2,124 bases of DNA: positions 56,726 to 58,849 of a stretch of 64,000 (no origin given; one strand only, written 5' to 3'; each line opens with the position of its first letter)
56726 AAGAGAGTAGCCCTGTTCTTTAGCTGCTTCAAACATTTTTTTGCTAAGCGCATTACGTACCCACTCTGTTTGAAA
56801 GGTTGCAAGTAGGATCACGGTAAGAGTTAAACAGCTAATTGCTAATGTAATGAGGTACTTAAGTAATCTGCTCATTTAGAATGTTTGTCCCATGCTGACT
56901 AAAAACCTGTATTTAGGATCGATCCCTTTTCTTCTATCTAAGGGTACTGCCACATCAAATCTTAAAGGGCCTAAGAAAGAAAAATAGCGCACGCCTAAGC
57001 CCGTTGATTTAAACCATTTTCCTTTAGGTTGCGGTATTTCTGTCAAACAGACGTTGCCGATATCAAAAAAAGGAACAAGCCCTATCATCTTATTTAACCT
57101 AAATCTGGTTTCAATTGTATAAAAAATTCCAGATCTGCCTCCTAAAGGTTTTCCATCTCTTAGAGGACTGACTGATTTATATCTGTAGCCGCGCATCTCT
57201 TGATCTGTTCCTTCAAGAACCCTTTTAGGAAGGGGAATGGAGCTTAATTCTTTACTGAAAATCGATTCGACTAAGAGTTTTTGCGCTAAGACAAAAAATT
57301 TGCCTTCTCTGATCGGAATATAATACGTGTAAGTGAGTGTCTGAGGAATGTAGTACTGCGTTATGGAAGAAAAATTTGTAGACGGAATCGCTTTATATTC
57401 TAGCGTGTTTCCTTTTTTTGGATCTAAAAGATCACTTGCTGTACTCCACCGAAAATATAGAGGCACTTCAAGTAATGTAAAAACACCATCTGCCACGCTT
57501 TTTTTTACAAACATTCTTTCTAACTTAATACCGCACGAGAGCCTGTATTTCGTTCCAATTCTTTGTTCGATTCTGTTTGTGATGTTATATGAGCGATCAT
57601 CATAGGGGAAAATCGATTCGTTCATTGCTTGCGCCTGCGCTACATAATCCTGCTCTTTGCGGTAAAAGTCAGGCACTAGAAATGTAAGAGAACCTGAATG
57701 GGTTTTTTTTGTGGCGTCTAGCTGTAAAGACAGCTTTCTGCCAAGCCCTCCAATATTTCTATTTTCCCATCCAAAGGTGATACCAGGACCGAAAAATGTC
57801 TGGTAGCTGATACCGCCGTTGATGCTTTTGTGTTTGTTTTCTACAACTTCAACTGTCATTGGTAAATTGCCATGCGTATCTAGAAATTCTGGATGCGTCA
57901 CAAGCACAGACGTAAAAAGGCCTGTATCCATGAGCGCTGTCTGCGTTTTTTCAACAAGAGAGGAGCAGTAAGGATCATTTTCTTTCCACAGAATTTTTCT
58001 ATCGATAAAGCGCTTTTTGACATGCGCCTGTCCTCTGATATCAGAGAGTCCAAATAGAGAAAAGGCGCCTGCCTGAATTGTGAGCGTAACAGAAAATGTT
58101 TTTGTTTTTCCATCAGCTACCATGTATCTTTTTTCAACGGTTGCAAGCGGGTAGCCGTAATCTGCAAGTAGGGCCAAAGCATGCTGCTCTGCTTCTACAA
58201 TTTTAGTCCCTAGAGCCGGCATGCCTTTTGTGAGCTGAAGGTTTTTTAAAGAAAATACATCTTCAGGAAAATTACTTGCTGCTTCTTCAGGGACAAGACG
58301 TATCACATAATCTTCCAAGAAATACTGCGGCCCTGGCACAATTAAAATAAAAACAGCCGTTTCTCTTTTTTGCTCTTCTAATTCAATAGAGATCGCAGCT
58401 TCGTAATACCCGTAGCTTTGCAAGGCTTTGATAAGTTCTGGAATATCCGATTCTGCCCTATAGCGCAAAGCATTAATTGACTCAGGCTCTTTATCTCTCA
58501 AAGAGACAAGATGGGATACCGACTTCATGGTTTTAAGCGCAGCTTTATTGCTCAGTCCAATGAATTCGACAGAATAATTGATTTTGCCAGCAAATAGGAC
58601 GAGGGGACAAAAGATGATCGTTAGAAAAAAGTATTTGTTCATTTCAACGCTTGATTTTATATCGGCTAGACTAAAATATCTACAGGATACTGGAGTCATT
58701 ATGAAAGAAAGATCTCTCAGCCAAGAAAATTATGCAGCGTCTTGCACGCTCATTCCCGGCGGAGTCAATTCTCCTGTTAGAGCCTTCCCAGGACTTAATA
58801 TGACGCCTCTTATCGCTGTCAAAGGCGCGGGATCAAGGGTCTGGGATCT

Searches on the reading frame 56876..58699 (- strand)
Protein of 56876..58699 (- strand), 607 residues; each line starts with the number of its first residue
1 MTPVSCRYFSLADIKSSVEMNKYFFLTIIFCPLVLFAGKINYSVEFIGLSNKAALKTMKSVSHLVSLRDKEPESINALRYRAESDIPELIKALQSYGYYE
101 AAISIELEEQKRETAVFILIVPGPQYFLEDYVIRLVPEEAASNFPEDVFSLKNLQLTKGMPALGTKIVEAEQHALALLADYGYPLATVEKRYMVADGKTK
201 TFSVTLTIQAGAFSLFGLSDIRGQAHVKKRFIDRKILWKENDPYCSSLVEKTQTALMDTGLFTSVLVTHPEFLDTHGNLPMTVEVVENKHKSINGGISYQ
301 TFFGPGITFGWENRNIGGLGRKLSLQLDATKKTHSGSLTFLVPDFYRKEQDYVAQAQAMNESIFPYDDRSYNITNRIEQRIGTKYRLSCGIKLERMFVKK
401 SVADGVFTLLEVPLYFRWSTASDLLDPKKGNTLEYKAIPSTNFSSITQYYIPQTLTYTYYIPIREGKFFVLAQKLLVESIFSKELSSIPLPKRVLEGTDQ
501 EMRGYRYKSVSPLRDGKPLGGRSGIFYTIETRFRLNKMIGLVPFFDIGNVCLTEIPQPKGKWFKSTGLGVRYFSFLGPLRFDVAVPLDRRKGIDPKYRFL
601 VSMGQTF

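Call 4: search_protein_families(library=pfam, proteins=[window:56876-58699:-], max_evalue=0.01)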
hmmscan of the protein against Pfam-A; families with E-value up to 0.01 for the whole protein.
window:56876-58699:- (607 aa): 3 families
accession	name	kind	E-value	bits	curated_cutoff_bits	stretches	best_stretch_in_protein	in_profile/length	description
PF01103.29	Omp85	-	1.5e-33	117.1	24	1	315-607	1-325/325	Omp85 superfamily domain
PF07244.20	POTRA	-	4.4e-13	50.2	21.3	1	220-287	7-78/79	Surface antigen variable number repeat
PF17243.7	POTRA_TamA_1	-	1.9e-05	25.1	26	1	63-114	18-65/74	POTRA domain TamA domain 1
